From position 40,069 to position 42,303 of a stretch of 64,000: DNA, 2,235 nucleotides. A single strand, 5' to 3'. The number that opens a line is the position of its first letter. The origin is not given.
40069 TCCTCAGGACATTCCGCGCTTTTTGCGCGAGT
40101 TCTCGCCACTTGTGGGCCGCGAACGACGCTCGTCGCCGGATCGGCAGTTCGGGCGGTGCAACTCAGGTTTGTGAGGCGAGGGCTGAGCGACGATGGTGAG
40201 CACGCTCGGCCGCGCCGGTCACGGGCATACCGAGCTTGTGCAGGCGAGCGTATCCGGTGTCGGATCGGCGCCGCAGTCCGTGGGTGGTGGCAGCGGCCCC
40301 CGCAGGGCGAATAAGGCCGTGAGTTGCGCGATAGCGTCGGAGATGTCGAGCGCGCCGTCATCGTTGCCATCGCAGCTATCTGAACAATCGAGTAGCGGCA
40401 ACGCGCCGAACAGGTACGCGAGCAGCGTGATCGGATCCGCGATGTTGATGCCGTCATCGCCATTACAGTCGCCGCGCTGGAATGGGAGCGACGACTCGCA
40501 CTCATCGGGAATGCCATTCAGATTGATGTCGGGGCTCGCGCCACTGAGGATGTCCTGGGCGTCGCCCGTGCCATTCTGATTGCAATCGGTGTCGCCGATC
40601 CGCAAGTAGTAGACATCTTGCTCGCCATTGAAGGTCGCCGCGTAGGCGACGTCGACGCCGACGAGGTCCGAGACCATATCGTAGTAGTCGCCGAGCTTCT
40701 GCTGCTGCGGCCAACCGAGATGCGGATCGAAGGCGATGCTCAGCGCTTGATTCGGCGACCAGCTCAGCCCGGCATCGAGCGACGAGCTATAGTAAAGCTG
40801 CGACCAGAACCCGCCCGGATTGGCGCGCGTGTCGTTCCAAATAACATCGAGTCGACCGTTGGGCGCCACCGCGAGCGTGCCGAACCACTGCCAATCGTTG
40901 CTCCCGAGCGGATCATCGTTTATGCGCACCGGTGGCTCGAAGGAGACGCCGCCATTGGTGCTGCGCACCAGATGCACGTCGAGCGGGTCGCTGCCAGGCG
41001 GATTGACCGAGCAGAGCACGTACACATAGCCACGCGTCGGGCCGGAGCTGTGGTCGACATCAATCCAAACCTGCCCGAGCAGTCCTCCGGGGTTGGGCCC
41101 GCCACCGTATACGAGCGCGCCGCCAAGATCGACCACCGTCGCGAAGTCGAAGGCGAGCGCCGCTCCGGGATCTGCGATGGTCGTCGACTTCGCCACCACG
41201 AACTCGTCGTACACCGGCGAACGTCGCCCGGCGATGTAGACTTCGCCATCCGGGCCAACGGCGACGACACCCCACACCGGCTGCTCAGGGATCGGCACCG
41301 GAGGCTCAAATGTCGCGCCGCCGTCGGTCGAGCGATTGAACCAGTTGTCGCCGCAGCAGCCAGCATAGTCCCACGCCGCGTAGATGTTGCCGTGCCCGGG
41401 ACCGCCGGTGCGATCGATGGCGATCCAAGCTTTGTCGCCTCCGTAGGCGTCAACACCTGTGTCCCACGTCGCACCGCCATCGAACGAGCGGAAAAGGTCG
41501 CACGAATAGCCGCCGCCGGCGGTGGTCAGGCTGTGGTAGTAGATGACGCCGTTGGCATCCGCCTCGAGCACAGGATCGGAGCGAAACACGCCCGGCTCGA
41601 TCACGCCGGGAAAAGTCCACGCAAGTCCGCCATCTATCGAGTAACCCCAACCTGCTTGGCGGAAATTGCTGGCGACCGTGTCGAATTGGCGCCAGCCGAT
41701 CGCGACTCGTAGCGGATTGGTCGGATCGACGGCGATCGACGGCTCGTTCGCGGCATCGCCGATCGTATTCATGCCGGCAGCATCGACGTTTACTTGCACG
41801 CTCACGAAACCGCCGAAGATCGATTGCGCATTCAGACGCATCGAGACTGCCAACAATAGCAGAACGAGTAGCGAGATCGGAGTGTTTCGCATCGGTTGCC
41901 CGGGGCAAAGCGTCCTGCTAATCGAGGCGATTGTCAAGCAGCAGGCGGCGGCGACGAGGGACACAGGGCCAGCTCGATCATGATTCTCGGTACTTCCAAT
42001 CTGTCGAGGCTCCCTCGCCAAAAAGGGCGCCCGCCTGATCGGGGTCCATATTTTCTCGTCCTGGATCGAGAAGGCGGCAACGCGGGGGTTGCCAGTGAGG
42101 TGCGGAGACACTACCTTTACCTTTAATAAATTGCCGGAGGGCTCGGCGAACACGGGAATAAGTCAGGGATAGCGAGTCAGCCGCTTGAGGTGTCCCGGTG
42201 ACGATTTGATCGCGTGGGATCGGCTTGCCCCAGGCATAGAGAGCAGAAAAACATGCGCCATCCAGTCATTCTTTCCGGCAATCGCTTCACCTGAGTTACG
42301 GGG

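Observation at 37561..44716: Three adjacent module-bearing genes encode an M14 carboxypeptidase, a BNR sialidase-like propeller and an FN3 protein: possible extracellular glycoprotein-degrading assembly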

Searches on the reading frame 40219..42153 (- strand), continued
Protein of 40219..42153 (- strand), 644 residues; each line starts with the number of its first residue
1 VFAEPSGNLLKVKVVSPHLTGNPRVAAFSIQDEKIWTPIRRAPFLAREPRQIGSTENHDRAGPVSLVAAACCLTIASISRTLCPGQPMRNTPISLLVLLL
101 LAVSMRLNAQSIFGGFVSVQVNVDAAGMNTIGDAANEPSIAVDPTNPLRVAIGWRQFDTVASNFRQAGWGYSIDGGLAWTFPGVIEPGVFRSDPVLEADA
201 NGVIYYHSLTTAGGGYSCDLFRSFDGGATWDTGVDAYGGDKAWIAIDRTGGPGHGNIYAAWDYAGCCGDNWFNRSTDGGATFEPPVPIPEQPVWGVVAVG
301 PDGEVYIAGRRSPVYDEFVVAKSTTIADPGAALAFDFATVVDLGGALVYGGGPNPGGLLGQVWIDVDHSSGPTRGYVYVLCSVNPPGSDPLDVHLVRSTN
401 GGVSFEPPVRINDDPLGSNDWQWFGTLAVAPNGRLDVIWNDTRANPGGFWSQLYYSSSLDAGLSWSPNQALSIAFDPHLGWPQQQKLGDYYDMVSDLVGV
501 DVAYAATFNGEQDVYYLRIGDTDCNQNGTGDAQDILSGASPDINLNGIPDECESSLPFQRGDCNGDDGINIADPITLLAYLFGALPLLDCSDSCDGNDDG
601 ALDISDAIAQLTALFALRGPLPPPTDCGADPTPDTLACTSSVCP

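Call 52: predict_structure(alignment_id=A2)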
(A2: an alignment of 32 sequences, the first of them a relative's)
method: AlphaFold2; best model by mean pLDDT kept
length: 557 residues; sequences in the alignment: 32
mean_pLDDT: 84.7   pTM: 0.81
mean pLDDT of the five models: 84.7, 84.0, 83.4, 82.4, 82.1
residues with pLDDT >= 90: 318; 70-90: 150; 50-70: 43; < 50: 46
segments of 3 or more residues with pLDDT < 50: 1-19, 468-471, 532-545, 547-551, 555-557
pLDDT, mean of each block of 10 residues (from residue 1): 38 37 89 85 81 95 93 75 91 89 93 97 86 95 95 95 95 93 96 97 95 98 88 97 95 95 78 91 97 95 95 97 94 91 98 90 94 97 94 64 87 95 89 92 94 84 69 60 77 79 67 80 69 47 45 44
secondary structure, 60 per line:
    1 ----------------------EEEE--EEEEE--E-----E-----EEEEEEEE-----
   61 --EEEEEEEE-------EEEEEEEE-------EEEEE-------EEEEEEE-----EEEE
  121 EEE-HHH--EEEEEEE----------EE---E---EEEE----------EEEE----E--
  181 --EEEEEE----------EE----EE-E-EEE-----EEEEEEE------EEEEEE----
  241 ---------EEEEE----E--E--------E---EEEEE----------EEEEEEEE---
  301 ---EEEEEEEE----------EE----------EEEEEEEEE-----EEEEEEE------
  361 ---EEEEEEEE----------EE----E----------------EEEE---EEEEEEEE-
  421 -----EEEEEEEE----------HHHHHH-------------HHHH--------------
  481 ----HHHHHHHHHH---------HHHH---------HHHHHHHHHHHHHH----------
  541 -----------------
elements in order: E23-26 E29-33 E48-55 E63-70 E78-85 E93-97 E105-111 E117-123 E130-136 E156-159 E170-173 E183-188 E210-212 E218-224 E231-236 E250-254 E275-279 E290-297 E304-311 E334-342 E348-354 E364-371 E405-408 E412-419 E426-433 H444-449 H463-466 H485-494 H504-507 H517-530

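Call 70: fold_search(model_id=the predicted structure, library=pdb)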
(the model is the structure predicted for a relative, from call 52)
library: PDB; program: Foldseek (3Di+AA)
matches with E <= 10: 931; with E <= 0.001: 471
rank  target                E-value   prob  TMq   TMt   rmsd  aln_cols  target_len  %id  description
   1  5hx0_B                2.7e-12  1.00  0.42  0.60   6.6       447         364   14  Crystal structure of unknown function protein Dfer_1899 fromDyadobacter fermentans DSM 18053 (released 2016-02-17)
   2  5hx0_A                1.9e-11  1.00  0.42  0.61   6.8       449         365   15  Crystal structure of unknown function protein Dfer_1899 fromDyadobacter fermentans DSM 18053 (released 2016-02-17)
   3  7mhu_A                3.3e-10  1.00  0.37  0.52  10.0       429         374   14  Sialidase24 apo (released 2022-02-23)
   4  8du5_A                4.5e-10  1.00  0.37  0.53   6.5       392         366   16  Murine sialidase-1 (NEU1) (released 2023-05-31)
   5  7lbu                  3.5e-09  1.00  0.37  0.51   7.3       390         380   16  Crystal structure of the Propionibacterium acnes surface sialidase (released 2021-12-08)
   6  4yz5_B                3.9e-09  1.00  0.35  0.31  13.1       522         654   13  Crystal Structure of Streptococcus pneumoniae NanC, in complex with 3-Sialyllactose (released 2015-09-23)
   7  4yz3_A                5.5e-09  1.00  0.35  0.31  13.6       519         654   12  Crystal Structure of Streptococcus pneumoniae NanC, in complex with Oseltamivir. (released 2016-04-20)
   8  7roo                  6.1e-09  1.00  0.45  0.40   6.5       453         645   15  Crystal structure of Friedel-Crafts alkylating enzyme CylK from Cylindospermum licheniforme with bromide (released 2022-03-23)
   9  6p2n                  6.1e-09  1.00  0.36  0.28  15.7       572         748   15  Crystal structure of Paenibacillus graminis GH74 (PgGH74) (released 2019-07-31)
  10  4yz2_A                6.7e-09  1.00  0.36  0.31  12.7       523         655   12  Crystal Structure of Streptococcus pneumoniae NanC, in complex with 2-deoxy-2,3-didehydro-N-acetylneuraminic acid. (released 2015-09-23)
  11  4j9t                  7.1e-09  1.00  0.39  0.57   7.6       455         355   13  Crystal structure of a putative, de novo designed unnatural amino acid dependent metalloprotein, northeast structural ge (released 2013-03-27)
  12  4yz4_A                7.1e-09  1.00  0.36  0.31  12.7       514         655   12  Crystal Structure of Streptococcus pneumoniae NanC, in complex with N-Acetylneuraminic acid. (released 2015-09-23)
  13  6mgl_A                7.9e-09  1.00  0.38  0.30  14.3       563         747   14  Crystal structure of the catalytic domain from GH74 enzyme PoGH74 from Paenibacillus odorifer, D60A mutant in complex  (released 2019-01-23)
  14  6mgj_A                8.3e-09  1.00  0.37  0.29  14.0       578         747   14  Crystal structure of the catalytic domain from GH74 enzyme PoGH74 from Paenibacillus odorifer, apoenzyme (released 2019-01-23)
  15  2ya7_A                1.0e-08  1.00  0.36  0.42  11.7       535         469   13  Crystal structure of Streptococcus pneumoniae NanA (TIGR4) in complex with Zanamivir (released 2011-04-27)
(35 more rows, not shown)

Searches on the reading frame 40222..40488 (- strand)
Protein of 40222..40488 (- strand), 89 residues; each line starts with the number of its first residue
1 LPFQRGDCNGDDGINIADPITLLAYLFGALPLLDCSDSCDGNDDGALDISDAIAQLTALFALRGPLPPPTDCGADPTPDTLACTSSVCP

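Call 8: search_protein_families(library=pfam, proteins=[window:40222-40488:-], max_evalue=10)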
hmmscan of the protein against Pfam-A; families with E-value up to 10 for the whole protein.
seq(89 aa): 1 family
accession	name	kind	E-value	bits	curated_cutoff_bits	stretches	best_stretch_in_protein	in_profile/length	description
PF00404.24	Dockerin_1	-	1.4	9.6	22.9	1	6-52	2-49/57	Dockerin type I domain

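Call 9: search_protein_families(library=ncbifam, proteins=[window:40222-40488:-], max_evalue=10)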
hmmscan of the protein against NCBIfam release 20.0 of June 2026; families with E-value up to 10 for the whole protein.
seq(89 aa): 0 families
